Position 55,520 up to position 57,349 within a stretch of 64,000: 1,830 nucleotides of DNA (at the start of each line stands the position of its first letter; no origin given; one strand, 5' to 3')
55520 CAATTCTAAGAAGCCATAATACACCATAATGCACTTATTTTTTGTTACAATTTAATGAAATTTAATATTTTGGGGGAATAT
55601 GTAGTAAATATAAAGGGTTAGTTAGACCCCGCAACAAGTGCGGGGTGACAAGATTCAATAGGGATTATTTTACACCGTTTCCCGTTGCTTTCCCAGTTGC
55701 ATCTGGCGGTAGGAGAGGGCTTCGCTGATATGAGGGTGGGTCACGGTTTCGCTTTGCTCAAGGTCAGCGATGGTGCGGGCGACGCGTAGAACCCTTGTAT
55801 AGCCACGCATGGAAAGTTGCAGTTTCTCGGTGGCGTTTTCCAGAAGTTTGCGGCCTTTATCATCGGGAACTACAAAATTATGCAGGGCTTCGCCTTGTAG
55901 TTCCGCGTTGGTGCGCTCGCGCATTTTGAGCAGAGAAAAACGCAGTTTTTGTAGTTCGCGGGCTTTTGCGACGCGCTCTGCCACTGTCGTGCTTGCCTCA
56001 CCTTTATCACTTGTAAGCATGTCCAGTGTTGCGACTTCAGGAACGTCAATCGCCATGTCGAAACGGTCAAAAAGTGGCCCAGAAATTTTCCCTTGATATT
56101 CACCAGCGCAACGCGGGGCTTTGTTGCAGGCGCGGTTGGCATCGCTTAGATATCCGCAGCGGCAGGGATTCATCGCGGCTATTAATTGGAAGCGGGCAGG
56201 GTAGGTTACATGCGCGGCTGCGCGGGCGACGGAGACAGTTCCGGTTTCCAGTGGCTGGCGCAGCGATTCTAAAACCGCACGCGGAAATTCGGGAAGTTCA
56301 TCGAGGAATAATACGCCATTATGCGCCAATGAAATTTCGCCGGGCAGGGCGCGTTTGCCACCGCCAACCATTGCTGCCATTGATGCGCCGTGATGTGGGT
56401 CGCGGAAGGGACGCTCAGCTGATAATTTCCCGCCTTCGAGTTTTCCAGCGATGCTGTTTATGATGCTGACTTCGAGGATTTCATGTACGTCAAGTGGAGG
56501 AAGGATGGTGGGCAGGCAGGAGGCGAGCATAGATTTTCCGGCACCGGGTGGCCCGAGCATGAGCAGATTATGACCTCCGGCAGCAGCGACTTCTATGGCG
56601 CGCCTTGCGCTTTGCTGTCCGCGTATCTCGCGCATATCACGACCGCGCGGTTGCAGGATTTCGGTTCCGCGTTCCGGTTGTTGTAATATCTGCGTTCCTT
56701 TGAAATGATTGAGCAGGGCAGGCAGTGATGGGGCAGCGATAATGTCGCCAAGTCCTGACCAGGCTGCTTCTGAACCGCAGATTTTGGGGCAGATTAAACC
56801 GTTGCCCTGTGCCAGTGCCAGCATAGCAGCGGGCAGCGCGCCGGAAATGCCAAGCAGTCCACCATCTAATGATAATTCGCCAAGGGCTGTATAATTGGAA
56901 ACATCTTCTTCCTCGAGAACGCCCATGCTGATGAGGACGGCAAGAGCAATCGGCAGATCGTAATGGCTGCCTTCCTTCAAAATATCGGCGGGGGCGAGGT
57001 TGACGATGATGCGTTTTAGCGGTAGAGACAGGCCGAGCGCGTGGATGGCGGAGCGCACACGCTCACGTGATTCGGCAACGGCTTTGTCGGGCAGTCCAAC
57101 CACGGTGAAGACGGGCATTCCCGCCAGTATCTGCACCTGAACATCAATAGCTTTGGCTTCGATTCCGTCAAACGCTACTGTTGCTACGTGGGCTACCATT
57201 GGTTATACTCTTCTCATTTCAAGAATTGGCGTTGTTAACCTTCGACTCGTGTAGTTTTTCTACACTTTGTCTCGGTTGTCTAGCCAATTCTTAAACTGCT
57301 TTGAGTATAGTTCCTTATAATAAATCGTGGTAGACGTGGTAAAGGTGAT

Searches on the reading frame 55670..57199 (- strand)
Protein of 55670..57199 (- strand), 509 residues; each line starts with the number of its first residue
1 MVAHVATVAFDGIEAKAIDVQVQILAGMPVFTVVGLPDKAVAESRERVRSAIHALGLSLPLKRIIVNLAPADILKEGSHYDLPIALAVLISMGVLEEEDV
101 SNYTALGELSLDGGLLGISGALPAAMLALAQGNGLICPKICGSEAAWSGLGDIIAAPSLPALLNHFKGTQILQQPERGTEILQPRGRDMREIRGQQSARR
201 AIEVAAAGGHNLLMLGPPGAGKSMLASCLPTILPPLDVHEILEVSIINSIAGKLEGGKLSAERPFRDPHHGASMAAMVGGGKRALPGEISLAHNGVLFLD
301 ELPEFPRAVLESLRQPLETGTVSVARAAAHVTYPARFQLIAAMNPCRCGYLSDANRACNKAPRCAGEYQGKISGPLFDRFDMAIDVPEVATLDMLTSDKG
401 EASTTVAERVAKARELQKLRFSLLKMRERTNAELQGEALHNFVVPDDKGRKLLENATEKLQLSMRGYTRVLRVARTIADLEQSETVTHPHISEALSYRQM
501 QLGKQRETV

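Call 73: search_protein_families(library=pfam, proteins=[window:55670-57199:-], max_evalue=0.00001)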
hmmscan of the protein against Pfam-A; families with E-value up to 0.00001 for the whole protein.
window:55670-57199:- (509 aa): 6 families
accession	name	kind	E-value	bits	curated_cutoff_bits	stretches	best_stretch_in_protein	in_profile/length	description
PF01078.27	Mg_chelatase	-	1.4e-92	309.2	20.3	1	188-390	1-203/207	Magnesium chelatase, subunit ChlI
PF13541.12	ChlI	-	4.5e-37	127.1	27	1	20-139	1-119/121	Subunit ChlI of Mg-chelatase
PF13335.12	Mg_chelatase_C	-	7.5e-31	107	26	1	400-498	1-94/94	Magnesium chelatase, subunit ChlI C-terminal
PF00493.29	MCM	-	1.5e-09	37.8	23.3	1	208-383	56-201/224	MCM P-loop domain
PF07728.20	AAA_5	-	3.6e-08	34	22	0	293-347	66-125/139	AAA domain (dynein-related subfamily)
PF00158.32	Sigma54_activat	-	2.6e-07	30.9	20.2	1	196-344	9-142/168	Sigma-54 interaction domain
